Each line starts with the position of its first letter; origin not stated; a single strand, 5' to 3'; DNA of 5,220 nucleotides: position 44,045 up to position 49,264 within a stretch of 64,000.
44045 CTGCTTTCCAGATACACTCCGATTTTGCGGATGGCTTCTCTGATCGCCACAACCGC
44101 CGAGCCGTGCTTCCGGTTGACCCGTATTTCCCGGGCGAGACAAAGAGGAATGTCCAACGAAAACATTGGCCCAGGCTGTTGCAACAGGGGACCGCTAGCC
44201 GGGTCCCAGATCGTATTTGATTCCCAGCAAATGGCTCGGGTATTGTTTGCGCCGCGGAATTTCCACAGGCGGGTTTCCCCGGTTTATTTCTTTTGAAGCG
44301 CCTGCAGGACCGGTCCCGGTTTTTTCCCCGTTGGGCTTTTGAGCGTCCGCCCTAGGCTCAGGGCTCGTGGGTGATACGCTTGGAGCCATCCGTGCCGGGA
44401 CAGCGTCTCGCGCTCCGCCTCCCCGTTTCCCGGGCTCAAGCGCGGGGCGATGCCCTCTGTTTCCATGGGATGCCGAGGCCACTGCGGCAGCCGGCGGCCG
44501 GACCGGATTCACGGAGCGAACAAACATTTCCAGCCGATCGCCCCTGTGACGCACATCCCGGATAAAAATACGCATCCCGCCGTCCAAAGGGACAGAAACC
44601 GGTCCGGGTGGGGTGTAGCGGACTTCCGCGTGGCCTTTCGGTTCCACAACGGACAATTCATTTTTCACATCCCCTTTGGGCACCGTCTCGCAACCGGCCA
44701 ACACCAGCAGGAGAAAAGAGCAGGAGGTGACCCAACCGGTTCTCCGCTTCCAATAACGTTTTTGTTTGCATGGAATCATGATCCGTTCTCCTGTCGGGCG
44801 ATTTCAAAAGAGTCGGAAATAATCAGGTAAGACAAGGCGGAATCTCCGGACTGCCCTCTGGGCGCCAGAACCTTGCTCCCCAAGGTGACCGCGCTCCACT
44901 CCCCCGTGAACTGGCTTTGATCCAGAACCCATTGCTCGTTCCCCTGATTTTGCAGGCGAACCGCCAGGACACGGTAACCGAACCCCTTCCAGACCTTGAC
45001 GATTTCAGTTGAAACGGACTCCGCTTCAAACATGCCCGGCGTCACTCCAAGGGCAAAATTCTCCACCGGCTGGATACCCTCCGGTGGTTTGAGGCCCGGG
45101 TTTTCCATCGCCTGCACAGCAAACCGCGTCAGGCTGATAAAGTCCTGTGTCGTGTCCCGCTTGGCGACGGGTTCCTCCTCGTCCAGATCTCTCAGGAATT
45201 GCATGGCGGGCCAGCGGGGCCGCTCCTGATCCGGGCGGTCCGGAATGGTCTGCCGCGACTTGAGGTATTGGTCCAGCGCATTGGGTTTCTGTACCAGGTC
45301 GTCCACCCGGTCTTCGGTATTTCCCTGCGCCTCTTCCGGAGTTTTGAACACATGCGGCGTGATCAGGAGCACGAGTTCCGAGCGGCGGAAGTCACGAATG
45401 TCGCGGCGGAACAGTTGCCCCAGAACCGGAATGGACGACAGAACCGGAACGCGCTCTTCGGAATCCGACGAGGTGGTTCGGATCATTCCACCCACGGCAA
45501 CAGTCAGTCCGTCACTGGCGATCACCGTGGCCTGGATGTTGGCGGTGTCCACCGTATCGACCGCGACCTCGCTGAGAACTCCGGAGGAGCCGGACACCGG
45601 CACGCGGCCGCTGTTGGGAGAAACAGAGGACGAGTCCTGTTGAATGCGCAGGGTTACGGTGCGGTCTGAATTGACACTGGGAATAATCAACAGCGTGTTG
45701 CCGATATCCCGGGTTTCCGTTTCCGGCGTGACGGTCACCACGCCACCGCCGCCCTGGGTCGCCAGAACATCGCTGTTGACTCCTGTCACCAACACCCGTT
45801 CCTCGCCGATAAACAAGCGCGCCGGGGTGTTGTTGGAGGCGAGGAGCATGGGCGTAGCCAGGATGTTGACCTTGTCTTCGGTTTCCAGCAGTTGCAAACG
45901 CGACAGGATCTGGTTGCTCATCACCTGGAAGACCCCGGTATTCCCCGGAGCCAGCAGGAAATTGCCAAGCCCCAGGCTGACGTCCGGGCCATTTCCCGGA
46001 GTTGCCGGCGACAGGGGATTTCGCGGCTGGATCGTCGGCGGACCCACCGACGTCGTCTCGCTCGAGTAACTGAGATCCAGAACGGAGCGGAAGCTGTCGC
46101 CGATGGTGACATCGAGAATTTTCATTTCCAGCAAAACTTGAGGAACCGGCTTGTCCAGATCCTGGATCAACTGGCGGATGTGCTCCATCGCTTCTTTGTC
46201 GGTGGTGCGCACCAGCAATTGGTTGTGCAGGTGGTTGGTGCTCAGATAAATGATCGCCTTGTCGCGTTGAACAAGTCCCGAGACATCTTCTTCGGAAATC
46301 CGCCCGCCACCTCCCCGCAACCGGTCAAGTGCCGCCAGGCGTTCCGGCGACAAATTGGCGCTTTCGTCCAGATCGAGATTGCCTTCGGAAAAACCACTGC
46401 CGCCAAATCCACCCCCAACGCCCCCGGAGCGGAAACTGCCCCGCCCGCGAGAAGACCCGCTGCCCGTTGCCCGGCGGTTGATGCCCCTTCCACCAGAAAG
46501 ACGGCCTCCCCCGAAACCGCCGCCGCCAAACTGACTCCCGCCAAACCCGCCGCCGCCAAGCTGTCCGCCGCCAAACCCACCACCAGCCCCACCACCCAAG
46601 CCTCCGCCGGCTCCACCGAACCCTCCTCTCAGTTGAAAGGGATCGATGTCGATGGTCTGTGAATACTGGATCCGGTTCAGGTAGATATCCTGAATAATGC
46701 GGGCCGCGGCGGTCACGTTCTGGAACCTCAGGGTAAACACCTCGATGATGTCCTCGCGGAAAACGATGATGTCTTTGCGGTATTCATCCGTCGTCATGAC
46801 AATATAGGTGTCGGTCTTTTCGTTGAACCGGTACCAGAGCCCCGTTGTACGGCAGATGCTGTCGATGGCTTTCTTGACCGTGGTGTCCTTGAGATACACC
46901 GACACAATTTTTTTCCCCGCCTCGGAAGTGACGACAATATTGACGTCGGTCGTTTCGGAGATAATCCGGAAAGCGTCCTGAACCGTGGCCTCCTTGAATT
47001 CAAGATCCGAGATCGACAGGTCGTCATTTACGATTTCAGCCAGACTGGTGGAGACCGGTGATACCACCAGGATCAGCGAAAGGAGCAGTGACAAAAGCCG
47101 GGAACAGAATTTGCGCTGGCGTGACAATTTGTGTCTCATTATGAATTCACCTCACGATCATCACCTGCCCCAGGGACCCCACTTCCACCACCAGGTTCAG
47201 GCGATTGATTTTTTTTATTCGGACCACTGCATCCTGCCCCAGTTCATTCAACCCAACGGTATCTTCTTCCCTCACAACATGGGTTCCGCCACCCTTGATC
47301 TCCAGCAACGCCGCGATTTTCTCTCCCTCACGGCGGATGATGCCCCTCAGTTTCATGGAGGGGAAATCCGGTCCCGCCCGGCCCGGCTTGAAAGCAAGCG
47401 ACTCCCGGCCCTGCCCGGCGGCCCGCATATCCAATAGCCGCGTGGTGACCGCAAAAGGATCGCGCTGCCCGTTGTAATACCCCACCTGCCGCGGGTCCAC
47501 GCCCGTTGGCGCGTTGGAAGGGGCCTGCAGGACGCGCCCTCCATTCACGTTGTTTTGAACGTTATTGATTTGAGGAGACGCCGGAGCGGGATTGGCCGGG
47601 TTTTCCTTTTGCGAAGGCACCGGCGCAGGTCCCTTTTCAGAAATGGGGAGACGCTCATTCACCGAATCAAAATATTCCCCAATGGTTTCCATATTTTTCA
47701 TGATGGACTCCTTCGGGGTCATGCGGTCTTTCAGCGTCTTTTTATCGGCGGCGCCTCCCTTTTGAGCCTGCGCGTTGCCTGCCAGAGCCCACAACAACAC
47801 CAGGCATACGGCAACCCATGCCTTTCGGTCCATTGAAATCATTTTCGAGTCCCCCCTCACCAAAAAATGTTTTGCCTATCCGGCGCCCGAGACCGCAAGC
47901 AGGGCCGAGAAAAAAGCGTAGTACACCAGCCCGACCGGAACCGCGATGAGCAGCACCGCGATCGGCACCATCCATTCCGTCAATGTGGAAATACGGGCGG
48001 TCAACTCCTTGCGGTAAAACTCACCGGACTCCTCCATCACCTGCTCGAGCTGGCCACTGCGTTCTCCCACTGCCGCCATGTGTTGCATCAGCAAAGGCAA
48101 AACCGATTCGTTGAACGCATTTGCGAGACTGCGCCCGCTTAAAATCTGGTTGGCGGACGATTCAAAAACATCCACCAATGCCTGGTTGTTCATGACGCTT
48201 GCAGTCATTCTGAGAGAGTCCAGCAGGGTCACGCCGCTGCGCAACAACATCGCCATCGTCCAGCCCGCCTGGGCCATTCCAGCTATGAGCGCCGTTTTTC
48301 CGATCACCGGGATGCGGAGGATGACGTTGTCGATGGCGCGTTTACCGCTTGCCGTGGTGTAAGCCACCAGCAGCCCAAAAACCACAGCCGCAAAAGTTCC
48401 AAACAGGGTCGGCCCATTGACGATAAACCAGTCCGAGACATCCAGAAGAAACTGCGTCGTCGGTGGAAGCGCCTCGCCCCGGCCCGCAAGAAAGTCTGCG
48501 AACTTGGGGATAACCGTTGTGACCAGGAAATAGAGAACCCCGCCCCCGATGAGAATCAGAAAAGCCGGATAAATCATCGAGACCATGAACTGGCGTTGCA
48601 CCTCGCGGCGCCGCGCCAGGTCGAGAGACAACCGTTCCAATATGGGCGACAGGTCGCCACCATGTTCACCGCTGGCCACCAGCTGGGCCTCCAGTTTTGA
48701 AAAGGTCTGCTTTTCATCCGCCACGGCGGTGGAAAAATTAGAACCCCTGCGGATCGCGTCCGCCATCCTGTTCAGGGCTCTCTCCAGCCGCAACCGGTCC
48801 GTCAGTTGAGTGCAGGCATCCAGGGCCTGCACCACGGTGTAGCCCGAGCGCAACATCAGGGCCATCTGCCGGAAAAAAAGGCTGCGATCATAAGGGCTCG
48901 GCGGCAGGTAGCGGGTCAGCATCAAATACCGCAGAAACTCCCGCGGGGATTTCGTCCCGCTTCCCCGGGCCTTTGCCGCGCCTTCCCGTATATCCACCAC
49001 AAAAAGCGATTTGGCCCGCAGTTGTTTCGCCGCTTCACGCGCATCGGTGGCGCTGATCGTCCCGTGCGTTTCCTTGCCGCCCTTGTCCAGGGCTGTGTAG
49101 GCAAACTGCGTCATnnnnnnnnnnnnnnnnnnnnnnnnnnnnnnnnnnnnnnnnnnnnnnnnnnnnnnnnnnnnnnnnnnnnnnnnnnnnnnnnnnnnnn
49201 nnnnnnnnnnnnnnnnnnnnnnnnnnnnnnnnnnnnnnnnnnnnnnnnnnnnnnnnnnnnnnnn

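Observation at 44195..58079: Type IV filament machine mixing T2SS-like and T4P-like parts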

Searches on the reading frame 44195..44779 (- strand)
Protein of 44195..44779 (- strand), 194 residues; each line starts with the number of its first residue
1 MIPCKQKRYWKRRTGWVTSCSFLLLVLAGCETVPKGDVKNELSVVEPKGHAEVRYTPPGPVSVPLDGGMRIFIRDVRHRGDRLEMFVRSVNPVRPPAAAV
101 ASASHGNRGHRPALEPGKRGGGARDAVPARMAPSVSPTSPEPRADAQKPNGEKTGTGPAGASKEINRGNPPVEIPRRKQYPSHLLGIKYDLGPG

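Call 7: search_protein_families(library=pfam, proteins=[window:44195-44779:-], max_evalue=0.01)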
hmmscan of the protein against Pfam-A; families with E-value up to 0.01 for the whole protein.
window:44195-44779:- (194 aa): 0 families

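Call 76: search_protein_families(library=ncbifam, proteins=[window:44195-44779:-], max_evalue=0.001)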
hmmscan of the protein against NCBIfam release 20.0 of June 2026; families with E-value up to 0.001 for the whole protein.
window:44195-44779:- (194 aa): 0 families

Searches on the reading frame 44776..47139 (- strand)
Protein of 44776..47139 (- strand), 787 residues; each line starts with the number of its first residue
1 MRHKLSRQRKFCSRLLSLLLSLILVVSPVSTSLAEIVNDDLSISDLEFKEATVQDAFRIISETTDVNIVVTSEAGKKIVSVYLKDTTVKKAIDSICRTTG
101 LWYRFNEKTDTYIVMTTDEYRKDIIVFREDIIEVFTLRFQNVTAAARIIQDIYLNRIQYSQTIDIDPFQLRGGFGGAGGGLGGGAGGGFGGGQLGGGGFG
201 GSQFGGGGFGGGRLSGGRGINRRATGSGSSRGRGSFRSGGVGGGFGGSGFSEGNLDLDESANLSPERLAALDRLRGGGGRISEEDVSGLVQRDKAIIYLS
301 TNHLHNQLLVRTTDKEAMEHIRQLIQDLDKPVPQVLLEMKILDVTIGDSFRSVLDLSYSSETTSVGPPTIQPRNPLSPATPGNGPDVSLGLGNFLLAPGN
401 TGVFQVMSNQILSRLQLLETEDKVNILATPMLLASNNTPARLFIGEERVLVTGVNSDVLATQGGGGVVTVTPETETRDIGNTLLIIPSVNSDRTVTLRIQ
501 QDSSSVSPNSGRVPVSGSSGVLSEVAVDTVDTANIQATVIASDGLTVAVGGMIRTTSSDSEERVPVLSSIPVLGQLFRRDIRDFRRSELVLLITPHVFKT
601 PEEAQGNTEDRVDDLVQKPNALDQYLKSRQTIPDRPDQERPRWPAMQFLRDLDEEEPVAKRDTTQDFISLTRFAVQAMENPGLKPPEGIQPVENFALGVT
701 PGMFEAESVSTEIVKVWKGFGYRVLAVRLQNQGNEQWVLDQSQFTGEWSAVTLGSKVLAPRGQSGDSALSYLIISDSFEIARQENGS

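Call 7: search_protein_families(library=pfam, proteins=[window:44776-47139:-], max_evalue=0.01)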
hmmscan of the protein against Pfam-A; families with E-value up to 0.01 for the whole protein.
window:44776-47139:- (787 aa): 5 families
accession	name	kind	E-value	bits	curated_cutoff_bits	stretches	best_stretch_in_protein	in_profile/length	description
PF00263.26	Secretin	-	1.3e-35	123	27.5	1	418-598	2-168/169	Bacterial type II and III secretion system protein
PF11920.14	DUF3438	-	1e-11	45.2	25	1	665-775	122-234/252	Protein of unknown function (DUF3438)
PF03958.22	Secretin_N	-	7.5e-05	23.3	28.2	0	306-334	42-69/69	Bacterial type II/III secretion system short domain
PF16344.10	FecR_C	-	0.00049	20.5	24.4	1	46-109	2-67/70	FecR, C-terminal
PF07660.19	STN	-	0.0014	18.9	28.4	0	67-109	2-46/52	Secretin and TonB N terminus short domain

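Call 55: search_solved_structures(query=window:44776-47139:-, max_evalue=0.00001)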
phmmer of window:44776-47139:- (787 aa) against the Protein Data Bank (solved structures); distinct sequences matched with E-value up to 0.00001: 18.
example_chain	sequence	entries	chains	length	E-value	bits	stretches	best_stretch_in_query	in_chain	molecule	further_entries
6hcg_A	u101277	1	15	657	6.1e-20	74.2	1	293-604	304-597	Type II secretion system protein D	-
6i1x_A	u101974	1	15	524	2.5e-15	59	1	297-611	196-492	Type II secretion system protein D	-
9k8v_A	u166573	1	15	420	3e-15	58.7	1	416-612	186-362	General secretion pathway protein D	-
9x0w_A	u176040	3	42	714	3.9e-15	58.3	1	528-600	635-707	Fimbrial assembly protein PilQ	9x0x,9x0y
6ve2_A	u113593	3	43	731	4.1e-15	58.2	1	528-601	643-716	Fimbrial assembly protein PilQ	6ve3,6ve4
5wln_G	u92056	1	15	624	6e-15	57.7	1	301-599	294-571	Type II secretion system protein D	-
5wq7_A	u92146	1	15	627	9.1e-15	57.1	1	301-602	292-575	Putative type II secretion system protein D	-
6i1y_A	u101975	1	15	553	9.4e-15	57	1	410-613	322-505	General secretion pathway protein GspD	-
5wq8_A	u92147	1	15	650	1.5e-14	56.3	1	417-611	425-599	Type II secretion system protein D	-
5wq9_A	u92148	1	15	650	9.8e-14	53.7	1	417-611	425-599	Type II secretion system protein D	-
6w6m_A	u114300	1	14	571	1.2e-13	53.4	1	300-597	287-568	Type IV pilus secretin PilQ family protein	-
5w68_A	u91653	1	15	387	9.2e-13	50.5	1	374-610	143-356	Putative type II secretion protein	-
4av2_A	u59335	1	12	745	1.1e-12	50.2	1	306-600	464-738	TYPE IV PILUS BIOGENESIS AND COMPETENCE PROTEIN PILQ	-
9sh1_A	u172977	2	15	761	1.2e-12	50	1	306-598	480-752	Type IV pilus biogenesis and competence protein PilQ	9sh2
5zdh_A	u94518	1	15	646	4.5e-12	48.2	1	280-611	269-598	Type II secretion system protein D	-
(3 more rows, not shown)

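Call 76: search_protein_families(library=ncbifam, proteins=[window:44776-47139:-], max_evalue=0.001)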
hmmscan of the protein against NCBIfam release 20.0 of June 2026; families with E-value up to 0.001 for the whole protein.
window:44776-47139:- (787 aa): 9 families
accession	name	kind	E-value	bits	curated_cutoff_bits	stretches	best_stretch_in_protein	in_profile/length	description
TIGR02517.1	type_II_gspD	equivalog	1.3e-48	165.9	351.35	1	261-605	301-597/600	type II secretion system secretin GspD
TIGR02515.1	IV_pilus_PilQ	subfamily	3.3e-37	128.5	284.35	2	303-598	141-427/428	type IV pilus secretin PilQ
TIGR02519.1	pilus_MshL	equivalog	1.4e-29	103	250.2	1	313-597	14-289/290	pilus (MSHA type) biogenesis protein MshL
NF010083.0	PRK13568.1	equivalog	2.7e-25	89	554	1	305-598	160-417/419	DNA uptake porin HofQ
TIGR02516.1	type_III_yscC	equivalog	4.8e-25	88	238.45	1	298-598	200-461/463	type III secretion system outer membrane ring subunit SctC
NF007851.2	PRK10560.1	exception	2.5e-19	69.4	598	1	415-599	248-410/412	DNA uptake porin HofQ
TIGR03749.1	conj_TIGR03749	hypoth_equivalog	3.2e-16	59.7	138.8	1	655-777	129-254/259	TIGR03749 family integrating conjugative element protein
NF042912.1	Amuc_1098_fam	equivalog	6.2e-11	41.1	750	1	530-597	728-795/805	Amuc_1098 family type IV pilus outer membrane protein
NF011873.0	PRK15346.1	equivalog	2.6e-09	36.3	524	1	298-585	237-481/499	EscC/YscC/HrcC family type III secretion system outer membrane ring protein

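Call 86: search_protein_families(library=pfam, alignment_id=A7, max_evalue=0.01)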
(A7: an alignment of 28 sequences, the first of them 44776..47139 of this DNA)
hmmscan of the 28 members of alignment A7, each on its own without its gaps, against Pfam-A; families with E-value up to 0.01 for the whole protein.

A. member 1, window:44776-47139:- (787 aa): 5 families
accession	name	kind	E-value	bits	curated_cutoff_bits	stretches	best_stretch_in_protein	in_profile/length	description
PF00263.26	Secretin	-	1.3e-35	123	27.5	1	418-598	2-168/169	Bacterial type II and III secretion system protein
PF11920.14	DUF3438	-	1e-11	45.2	25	1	665-775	122-234/252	Protein of unknown function (DUF3438)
PF03958.22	Secretin_N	-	7.5e-05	23.3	28.2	0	306-334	42-69/69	Bacterial type II/III secretion system short domain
PF16344.10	FecR_C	-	0.00049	20.5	24.4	1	46-109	2-67/70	FecR, C-terminal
PF07660.19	STN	-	0.0014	18.9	28.4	0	67-109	2-46/52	Secretin and TonB N terminus short domain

B. families by the number of members that match (of 28 scanned): 10 families
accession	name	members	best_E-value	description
PF00263.26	Secretin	28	1.3e-39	Bacterial type II and III secretion system protein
PF03958.22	Secretin_N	20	1.4e-06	Bacterial type II/III secretion system short domain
PF11920.14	DUF3438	14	6.7e-15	Protein of unknown function (DUF3438)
PF16344.10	FecR_C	14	1.1e-06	FecR, C-terminal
PF07660.19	STN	8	5.7e-05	Secretin and TonB N terminus short domain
PF23536.1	TraK_C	3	1.4e-07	TraK C-terminal domain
PF21305.2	type_II_gspD_N0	1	0.00065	GspD-like, N0 domain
PF09726.14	Macoilin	1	0.0029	Macoilin family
PF17547.7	DUF5462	1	0.0045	Family of unknown function (DUF5462)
PF18663.7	Pallilysin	1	0.0079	Pallilysin beta barrel domain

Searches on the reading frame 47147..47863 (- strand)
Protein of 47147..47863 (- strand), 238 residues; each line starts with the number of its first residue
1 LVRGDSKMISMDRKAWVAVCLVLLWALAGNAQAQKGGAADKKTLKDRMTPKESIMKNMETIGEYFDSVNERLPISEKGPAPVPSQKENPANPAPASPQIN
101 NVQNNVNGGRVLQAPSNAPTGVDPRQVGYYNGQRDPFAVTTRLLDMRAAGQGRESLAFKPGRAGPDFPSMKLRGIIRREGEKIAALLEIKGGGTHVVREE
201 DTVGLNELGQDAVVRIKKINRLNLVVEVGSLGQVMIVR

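Call 4: search_protein_families(library=pfam, proteins=[window:47147-47863:-], max_evalue=0.01)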
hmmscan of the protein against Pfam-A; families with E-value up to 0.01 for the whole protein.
window:47147-47863:- (238 aa): 0 families

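Call 5: search_protein_families(library=ncbifam, proteins=[window:47147-47863:-], max_evalue=0.01)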
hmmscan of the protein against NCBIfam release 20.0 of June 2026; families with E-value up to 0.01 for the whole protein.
window:47147-47863:- (238 aa): 0 families

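Call 30: search_protein_families(library=pfam, alignment_id=A2, max_evalue=1)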
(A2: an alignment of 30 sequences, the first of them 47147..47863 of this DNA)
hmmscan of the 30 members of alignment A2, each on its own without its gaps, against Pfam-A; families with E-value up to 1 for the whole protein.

A. member 1, window:47147-47863:- (238 aa): 0 families

B. families by the number of members that match (of 30 scanned): 13 families
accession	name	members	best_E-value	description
PF04351.19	PilP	13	4e-05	Pilus assembly protein, PilP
PF11356.14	T2SSC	1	0.0018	Type II secretion system protein C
PF24414.1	DUF7547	1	0.036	Family of unknown function (DUF7547)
PF13567.11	DUF4131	1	0.037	Domain of unknown function (DUF4131)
PF13368.11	Toprim_C_rpt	1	0.041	Topoisomerase C-terminal repeat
PF24547.1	DUF7601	1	0.053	Domain of unknown function (DUF7601)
PF20297.4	MSSS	1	0.057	MutS2 and Smr-associated SH3 domain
PF00575.29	S1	1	0.08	S1 RNA binding domain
PF23830.1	DUF7200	1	0.1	Domain of unknown function (DUF7200)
PF20975.2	DGCcoil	1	0.16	DGC-associated coil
PF07956.16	DUF1690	1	0.18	Protein of Unknown function (DUF1690)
PF22359.2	Big-like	1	0.27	Bacterial Ig-like domain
PF03040.20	CemA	1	0.43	CemA family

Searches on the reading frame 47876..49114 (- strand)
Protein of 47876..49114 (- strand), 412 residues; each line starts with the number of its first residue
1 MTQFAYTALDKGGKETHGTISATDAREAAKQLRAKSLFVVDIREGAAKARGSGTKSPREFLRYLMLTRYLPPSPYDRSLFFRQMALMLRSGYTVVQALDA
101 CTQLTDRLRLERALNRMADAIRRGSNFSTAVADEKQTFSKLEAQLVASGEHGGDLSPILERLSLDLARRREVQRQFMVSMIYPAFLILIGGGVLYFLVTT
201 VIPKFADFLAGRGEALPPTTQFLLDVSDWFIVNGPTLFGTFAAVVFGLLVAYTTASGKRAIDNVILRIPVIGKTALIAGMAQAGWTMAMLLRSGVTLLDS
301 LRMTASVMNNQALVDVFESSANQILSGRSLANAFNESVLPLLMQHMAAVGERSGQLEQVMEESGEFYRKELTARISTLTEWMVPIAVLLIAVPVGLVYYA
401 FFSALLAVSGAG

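Call 4: search_protein_families(library=pfam, proteins=[window:47876-49114:-], max_evalue=0.01)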
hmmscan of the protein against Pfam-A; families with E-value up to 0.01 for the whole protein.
window:47876-49114:- (412 aa): 1 family
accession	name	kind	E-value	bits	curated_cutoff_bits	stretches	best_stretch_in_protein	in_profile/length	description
PF00482.28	T2SSF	-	4.9e-48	162.7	25.2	2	80-203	1-125/125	Type II secretion system (T2SS), protein F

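Call 5: search_protein_families(library=ncbifam, proteins=[window:47876-49114:-], max_evalue=0.01)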
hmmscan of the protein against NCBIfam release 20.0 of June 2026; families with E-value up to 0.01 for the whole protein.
window:47876-49114:- (412 aa): 6 families
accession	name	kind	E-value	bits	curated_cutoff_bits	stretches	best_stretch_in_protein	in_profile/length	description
TIGR02120.1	GspF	equivalog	3.7e-82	276.7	424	1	4-406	1-395/401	type II secretion system inner membrane protein GspF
NF052607.1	T4PiliAsmPilCThrm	equivalog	2.2e-67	227.9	700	1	1-408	1-400/406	type IV pilus assembly protein PilC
NF052606.1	T4PiliAsmPilCMyx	equivalog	1.2e-53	182.4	700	1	3-409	21-415/419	type IV pilus assembly protein PilC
NF047826.1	T3SSXpsF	equivalog_domain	3.4e-46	157.8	650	1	1-406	1-398/405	type II secretion system protein XpsF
NF007861.0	PRK10573.1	equivalog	2.7e-41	141.9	401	1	77-401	61-387/401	protein transport protein HofC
NF041012.2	T4P_ComGB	equivalog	1.9e-29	103.1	240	1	77-401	3-323/332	competence type IV pilus assembly protein ComGB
